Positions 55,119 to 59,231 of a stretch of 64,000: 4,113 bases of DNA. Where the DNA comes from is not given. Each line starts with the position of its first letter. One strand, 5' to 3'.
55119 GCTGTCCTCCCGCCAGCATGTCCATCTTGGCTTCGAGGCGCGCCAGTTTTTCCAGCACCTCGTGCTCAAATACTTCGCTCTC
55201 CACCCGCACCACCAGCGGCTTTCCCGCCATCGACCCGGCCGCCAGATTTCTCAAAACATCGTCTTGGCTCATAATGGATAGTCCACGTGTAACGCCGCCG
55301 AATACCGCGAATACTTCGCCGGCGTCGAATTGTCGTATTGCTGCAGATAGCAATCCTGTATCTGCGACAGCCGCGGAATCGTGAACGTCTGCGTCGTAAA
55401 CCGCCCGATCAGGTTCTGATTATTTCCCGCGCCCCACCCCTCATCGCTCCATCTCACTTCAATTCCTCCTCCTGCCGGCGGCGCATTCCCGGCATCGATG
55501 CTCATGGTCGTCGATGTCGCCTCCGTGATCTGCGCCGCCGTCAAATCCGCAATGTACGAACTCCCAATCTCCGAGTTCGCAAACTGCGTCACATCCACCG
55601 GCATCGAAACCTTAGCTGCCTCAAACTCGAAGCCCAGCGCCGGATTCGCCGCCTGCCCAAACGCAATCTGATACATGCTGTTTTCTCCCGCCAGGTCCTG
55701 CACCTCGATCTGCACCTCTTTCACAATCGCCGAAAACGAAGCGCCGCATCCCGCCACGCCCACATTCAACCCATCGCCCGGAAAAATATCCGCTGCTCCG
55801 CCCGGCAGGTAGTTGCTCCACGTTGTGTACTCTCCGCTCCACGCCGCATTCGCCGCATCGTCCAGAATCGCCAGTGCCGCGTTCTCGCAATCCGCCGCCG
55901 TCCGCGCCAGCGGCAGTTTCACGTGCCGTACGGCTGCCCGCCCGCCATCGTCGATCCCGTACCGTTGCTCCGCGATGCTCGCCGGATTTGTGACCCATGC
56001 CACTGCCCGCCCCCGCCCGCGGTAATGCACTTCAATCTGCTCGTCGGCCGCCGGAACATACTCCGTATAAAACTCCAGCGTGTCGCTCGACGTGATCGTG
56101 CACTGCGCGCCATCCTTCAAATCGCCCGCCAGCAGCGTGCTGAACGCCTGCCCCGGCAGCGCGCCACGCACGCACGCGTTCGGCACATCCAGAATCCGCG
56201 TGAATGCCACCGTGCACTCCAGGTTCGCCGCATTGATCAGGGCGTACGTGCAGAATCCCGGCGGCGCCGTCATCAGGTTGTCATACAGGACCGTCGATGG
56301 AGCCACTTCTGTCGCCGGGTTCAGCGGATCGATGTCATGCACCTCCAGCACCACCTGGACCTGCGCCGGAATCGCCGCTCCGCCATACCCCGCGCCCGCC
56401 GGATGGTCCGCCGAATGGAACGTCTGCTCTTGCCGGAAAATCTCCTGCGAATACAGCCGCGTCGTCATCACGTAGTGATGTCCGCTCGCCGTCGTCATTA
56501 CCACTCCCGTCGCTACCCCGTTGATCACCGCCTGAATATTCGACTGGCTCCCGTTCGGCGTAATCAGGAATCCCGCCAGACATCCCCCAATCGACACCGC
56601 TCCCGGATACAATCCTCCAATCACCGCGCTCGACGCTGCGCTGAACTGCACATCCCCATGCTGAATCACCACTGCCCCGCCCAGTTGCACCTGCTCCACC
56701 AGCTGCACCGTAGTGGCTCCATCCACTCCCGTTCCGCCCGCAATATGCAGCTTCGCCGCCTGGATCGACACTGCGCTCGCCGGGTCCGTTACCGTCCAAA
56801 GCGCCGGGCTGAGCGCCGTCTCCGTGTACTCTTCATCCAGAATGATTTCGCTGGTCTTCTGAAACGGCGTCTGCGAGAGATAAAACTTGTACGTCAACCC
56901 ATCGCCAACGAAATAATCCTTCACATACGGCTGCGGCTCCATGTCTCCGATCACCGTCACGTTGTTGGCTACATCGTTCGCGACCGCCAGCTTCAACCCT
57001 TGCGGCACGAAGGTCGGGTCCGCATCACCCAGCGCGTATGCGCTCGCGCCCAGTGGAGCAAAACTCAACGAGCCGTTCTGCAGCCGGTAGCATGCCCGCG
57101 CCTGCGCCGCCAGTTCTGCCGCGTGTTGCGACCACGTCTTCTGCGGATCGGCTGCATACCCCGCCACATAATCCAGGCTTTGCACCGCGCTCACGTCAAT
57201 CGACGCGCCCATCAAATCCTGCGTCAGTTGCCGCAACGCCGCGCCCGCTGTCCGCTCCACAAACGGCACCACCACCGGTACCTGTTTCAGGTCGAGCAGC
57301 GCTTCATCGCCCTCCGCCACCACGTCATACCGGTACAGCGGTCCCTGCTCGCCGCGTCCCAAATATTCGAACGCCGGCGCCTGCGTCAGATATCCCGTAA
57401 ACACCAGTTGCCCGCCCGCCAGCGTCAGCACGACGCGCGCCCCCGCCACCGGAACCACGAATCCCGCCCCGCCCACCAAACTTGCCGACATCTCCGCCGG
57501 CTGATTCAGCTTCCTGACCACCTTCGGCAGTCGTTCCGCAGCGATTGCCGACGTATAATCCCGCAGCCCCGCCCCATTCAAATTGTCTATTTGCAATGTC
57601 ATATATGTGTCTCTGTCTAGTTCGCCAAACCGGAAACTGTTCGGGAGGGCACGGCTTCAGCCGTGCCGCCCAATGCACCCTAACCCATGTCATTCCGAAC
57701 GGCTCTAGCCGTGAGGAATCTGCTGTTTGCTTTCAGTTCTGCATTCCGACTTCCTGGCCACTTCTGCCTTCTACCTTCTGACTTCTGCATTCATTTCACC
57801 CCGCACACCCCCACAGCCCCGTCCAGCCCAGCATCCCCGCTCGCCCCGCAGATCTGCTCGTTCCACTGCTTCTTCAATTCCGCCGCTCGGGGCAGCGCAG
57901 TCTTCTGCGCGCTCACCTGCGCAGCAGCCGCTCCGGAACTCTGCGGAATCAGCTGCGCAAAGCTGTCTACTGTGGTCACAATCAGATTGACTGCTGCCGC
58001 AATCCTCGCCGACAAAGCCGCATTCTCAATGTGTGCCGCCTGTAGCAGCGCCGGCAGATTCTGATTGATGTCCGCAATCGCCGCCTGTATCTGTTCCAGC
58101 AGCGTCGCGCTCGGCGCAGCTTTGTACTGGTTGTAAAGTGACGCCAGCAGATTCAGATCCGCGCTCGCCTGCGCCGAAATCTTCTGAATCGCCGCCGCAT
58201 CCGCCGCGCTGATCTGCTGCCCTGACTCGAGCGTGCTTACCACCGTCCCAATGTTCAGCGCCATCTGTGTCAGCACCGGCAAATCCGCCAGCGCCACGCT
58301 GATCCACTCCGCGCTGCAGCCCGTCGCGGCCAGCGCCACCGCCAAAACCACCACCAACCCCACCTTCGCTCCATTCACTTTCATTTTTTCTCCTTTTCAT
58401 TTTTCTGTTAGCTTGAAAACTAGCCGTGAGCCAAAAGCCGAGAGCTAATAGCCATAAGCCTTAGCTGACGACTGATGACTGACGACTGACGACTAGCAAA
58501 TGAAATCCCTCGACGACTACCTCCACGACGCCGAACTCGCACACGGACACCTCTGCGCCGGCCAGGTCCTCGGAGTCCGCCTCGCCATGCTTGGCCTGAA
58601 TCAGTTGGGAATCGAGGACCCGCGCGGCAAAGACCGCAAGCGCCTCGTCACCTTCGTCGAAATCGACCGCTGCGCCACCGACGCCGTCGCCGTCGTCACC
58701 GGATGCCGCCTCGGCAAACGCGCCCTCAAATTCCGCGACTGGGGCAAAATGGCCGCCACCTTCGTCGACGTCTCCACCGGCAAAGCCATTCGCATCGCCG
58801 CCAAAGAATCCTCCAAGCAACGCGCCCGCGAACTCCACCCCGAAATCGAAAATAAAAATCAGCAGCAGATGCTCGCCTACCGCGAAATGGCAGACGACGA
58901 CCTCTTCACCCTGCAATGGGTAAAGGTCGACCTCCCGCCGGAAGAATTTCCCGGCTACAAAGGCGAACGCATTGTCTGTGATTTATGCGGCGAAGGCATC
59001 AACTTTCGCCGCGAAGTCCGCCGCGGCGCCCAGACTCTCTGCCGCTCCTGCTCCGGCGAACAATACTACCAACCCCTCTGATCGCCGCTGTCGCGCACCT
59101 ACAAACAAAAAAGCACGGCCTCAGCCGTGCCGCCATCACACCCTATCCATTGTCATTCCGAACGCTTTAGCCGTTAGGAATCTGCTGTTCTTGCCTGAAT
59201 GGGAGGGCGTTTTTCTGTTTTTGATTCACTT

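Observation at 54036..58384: Orphan phage-tail-tip-like gene with lysis-like small membrane proteins and a lipoprotein, wedged between rne and gatCA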

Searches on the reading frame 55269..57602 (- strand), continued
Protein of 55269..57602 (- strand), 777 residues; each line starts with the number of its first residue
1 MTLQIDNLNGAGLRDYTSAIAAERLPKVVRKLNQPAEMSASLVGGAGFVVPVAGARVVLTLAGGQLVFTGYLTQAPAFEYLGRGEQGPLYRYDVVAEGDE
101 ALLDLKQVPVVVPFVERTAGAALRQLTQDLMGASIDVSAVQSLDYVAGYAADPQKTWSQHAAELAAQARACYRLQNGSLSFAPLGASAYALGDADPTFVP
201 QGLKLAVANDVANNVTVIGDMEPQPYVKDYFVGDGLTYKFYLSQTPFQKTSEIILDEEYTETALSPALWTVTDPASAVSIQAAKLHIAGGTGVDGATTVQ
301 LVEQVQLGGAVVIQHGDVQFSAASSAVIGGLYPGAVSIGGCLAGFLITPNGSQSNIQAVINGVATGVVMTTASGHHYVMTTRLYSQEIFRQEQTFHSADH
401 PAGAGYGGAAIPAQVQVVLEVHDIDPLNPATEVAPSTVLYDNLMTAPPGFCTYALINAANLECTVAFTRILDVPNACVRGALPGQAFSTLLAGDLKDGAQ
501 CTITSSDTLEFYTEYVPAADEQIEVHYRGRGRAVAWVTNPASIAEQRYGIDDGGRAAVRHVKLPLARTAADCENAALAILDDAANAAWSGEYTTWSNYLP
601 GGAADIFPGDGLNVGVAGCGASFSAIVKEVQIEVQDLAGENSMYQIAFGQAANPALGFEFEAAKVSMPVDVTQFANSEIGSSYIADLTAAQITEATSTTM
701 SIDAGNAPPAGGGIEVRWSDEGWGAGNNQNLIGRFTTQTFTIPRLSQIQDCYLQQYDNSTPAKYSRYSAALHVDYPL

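Call 96: fold_search(model_id=the predicted structure, library=pdb)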
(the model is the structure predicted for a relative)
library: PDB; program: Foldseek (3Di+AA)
matches with E <= 10: 175; with E <= 0.001: 2
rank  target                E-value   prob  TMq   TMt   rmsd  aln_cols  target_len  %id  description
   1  9n71_A                1.1e-06  1.00  0.31  0.38  11.1       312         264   11  Tail tube structure of Acinetobacter baumannii phage Mystique (released 2025-03-19)
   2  6xgr_A                2.4e-04  0.99  0.27  0.33  17.0       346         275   12  YSD1 major tail protein (released 2020-07-01)
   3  8vjh_J                2.1e-03  0.96  0.28  0.33  16.5       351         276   12  Cryo-EM of tail-tip of bacteriophage Chi (released 2024-10-02)
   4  8vhx_G                3.0e-03  0.92  0.25  0.30  16.9       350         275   12  Cryo-EM of neck of bacteriophage Chi (released 2024-10-02)
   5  8rk3_f                9.6e-03  0.91  0.26  0.35  16.0       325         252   11  Bacteriophage JBD30 baseplate - composite structure (released 2024-08-14)
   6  9jgh_E                3.0e-02  0.66  0.23  0.33  15.3       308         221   12  cryo-EM structure of the TTP polymer at the tube's end (released 2025-07-16)
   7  9jgh_D                5.2e-02  0.47  0.23  0.35  16.3       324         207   12  cryo-EM structure of the TTP polymer at the tube's end (released 2025-07-16)
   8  8rk3_D                5.8e-02  0.77  0.20  0.13  14.8       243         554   12  Bacteriophage JBD30 baseplate - composite structure (released 2024-08-14)
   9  3w1e                  7.3e-02  0.54  0.17  0.17  17.4       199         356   10  Structure of FlgT, a flagellar basal body component protein (released 2013-04-03)
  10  5u8q_A                9.7e-02  0.06  0.10  0.05  25.6       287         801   10  Structure of the ectodomain of the human Type 1 insulin-like growth factor receptor in complex with IGF-I (released 2018-02-28)
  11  6vwh_A                1.7e-01  0.06  0.08  0.16  22.3       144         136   10  Leg region of the open conformation of the human type 1 insulin-like growth factor receptor ectodomain in complex with (released 2020-05-13)
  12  7vul_B                2.4e-01  0.94  0.18  0.10   6.9       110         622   15  Structure of Klebsiella Phage P560 depolymerase (released 2022-11-16)
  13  4ru5_A                2.4e-01  0.85  0.17  0.10   5.5       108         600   12  Crystal Structure of the Pseudomonas phage phi297 tailspike gp61 (released 2015-11-18)
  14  4ru5_C                2.7e-01  0.84  0.17  0.10   5.5       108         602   12  Crystal Structure of the Pseudomonas phage phi297 tailspike gp61 (released 2015-11-18)
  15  4ru4_B                3.0e-01  0.89  0.18  0.11   5.9       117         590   14  Crystal structure of the tailspike protein gp49 from Pseudomonas phage LKA1 (released 2015-11-18)
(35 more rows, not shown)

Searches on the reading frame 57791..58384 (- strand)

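Call 3: search_protein_families(library=pfam, proteins=[window:57791-58384:-], max_evalue=1)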
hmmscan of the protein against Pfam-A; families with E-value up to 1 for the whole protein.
window:57791-58384:- (197 aa): 1 family
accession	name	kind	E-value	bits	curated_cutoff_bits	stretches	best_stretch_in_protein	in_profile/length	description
PF13324.12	GCIP_N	-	0.0068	16.9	27.5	1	47-157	14-124/144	Grap2 and cyclin-D-interacting, N-terminal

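Call 4: search_protein_families(library=phrogs, proteins=[window:57791-58384:-], max_evalue=1)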
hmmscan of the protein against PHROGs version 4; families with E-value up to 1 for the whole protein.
window:57791-58384:- (197 aa): 4 families
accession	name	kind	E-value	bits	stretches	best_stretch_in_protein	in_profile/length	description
phrog_11596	-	unknown function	0.068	13.9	1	134-184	23-73/187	-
phrog_422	-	head and packaging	0.14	12.6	1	39-108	93-156/297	major head protein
phrog_9635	-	unknown function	0.5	11.8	0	100-155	37-93/109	-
phrog_16481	-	head and packaging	0.62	10.7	1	42-112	60-131/233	virion structural protein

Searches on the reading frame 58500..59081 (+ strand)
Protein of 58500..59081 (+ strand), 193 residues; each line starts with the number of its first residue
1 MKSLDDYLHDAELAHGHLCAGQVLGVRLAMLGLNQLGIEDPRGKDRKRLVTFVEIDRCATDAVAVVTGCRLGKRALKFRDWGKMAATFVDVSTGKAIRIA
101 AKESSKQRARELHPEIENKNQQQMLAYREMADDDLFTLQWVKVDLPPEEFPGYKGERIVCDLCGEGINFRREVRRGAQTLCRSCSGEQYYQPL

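Call 3: search_protein_families(library=pfam, proteins=[window:58500-59081:+], max_evalue=1)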
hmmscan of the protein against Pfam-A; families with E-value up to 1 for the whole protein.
window:58500-59081:+ (193 aa): 3 families
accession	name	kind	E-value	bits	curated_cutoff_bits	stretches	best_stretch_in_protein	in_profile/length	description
PF02663.19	FmdE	-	1.2e-34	119.7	22.9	1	15-136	2-132/133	FmdE, Molybdenum formylmethanofuran dehydrogenase operon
PF01258.23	zf-dskA_traR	-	0.00016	22.1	24.9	1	158-190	5-36/36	Prokaryotic dksA/traR C4-type zinc finger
PF23475.1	zf-Tbcl_FmdE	-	0.78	9.7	23.2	1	180-191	24-35/35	FmdE treble clef zinc finger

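Call 4: search_protein_families(library=phrogs, proteins=[window:58500-59081:+], max_evalue=1)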
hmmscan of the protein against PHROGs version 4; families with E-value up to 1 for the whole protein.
window:58500-59081:+ (193 aa): 1 family
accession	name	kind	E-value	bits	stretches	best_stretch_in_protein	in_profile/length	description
phrog_5104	-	unknown function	0.093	13.3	1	121-189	18-88/228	-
